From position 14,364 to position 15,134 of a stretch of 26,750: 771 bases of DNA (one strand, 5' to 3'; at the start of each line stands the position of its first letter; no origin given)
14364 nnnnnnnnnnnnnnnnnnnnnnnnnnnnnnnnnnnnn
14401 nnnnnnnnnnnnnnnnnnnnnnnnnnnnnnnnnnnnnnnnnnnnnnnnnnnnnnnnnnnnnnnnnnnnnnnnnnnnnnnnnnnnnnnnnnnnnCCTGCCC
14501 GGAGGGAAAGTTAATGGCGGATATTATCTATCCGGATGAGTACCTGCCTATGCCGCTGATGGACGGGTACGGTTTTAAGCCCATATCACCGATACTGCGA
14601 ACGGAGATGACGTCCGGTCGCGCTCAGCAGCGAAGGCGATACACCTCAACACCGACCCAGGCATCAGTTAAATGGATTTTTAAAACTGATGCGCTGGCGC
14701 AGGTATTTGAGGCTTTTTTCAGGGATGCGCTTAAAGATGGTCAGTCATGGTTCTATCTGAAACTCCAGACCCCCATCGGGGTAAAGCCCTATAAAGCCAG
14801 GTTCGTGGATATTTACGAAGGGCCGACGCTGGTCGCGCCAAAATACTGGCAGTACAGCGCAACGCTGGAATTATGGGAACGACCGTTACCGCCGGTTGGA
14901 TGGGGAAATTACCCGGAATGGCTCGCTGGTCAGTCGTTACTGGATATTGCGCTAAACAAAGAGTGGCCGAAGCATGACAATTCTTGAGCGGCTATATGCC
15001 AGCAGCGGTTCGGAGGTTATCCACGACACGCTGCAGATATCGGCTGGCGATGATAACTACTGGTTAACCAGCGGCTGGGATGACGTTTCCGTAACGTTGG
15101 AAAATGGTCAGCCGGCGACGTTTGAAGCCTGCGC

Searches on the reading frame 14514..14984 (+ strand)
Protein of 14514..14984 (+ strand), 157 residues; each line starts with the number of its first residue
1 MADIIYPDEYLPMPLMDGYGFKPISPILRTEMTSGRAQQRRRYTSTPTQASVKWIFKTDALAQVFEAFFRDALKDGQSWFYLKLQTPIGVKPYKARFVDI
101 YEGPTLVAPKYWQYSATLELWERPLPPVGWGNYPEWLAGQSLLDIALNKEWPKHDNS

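Call 42: find_related_loci(query=window:14514-14984:+, collection=viral_contigs, flank=10000)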
Query window:14514-14984:+ (157 aa) in viral_contigs; peptide patterns used: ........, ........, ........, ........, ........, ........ (x = any residue, [..] = any of these).
361 stretches matched a pattern; 358 encode a relative of the query (tblastn E <= 1e-3); the best 80 are kept; 80 distinct loci.
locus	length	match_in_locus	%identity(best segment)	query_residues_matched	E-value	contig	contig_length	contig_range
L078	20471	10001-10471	100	1-157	3e-104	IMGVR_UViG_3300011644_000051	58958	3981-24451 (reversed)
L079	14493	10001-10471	100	1-157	3e-104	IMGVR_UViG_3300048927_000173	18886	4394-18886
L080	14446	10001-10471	100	1-157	3e-104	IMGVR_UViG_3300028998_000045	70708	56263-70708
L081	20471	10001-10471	100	1-157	3e-104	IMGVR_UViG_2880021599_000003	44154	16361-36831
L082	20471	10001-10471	100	1-157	3e-104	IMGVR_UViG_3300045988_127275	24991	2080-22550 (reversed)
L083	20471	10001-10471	100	1-157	3e-104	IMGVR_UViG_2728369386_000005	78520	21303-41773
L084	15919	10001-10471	99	1-157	3e-103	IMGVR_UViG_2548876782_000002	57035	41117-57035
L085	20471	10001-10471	99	1-157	3e-103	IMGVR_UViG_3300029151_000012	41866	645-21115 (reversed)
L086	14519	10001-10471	99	1-157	3e-103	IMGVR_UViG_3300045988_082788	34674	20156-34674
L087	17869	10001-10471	97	1-157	1e-102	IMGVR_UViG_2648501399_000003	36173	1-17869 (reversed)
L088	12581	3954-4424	97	1-157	1e-102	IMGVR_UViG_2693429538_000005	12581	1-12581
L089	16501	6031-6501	98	1-157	7e-103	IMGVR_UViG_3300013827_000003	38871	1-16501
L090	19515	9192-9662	97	1-157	1e-102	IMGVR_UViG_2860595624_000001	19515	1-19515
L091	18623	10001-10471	98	1-157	1e-102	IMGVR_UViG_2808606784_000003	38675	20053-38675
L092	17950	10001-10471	98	1-157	1e-102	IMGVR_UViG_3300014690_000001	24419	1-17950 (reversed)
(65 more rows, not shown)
